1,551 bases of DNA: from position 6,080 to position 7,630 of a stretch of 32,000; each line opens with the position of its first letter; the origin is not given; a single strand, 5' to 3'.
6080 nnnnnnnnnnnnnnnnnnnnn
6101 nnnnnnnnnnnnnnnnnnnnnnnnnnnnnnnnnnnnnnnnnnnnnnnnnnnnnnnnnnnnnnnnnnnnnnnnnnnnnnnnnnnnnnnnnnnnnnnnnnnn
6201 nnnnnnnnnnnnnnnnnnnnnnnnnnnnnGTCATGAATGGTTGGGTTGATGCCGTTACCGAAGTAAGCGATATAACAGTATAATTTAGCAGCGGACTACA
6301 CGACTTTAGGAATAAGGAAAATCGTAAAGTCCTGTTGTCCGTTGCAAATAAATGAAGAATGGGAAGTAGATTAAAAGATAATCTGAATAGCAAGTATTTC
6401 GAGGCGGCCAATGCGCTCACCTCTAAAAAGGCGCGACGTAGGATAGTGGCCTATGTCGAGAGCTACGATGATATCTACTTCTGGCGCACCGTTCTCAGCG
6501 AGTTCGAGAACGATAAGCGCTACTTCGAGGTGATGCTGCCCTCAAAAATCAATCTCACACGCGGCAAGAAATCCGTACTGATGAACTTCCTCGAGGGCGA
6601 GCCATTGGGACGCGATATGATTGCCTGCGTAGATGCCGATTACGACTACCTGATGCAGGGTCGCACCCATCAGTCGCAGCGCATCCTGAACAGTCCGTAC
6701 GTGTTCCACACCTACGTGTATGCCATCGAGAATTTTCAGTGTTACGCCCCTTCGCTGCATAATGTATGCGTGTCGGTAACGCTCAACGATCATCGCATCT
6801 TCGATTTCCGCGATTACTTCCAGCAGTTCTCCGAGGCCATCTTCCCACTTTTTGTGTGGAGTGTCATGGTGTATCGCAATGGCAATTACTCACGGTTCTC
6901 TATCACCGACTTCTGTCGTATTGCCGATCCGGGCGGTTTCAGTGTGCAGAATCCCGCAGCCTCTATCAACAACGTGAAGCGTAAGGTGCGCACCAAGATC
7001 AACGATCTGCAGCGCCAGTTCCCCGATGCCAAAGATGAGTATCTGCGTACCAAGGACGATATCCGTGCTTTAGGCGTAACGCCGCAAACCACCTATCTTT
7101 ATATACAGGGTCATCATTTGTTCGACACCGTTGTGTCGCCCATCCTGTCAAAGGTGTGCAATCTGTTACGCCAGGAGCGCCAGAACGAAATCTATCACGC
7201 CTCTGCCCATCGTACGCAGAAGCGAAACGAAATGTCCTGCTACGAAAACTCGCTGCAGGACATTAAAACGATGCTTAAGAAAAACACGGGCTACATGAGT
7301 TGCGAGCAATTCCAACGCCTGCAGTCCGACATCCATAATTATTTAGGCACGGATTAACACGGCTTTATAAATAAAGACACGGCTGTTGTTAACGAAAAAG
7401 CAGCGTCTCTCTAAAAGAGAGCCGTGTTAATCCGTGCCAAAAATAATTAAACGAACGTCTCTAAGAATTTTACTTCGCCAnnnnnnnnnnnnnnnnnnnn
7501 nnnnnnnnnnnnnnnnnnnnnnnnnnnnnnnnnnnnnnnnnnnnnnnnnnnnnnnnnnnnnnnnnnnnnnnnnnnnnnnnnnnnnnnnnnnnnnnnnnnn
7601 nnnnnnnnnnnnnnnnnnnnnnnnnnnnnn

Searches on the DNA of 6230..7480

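Call 55: search_rna_families(source=window, start=6230, end=7480, threshold=evalue, max_evalue=10)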
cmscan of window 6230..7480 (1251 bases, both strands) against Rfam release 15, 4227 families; matches with E-value up to 10: 5.
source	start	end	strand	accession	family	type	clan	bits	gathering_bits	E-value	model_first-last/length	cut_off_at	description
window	7333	7451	-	RF04174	MIR4208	Gene; miRNA;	-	29.6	140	0.039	1-191/191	no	MIR4208 microRNA precursor family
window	7327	7460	-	RF04205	MIR2606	Gene; miRNA;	-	25.4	139.7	0.4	1-165/165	no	MIR2606 microRNA precursor family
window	6304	6363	+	RF01810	pntA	Gene; sRNA;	-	20.5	54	3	1-62/62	no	pntA sRNA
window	7336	7449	-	RF03480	mir-1284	Gene; miRNA;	-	20.2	80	1.2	1-92/92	no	mir-1284 microRNA precursor family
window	7335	7480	+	RF01822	RsaJ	Gene; sRNA;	-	17.7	100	0.16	1-264/287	3'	RNA Staph. aureus A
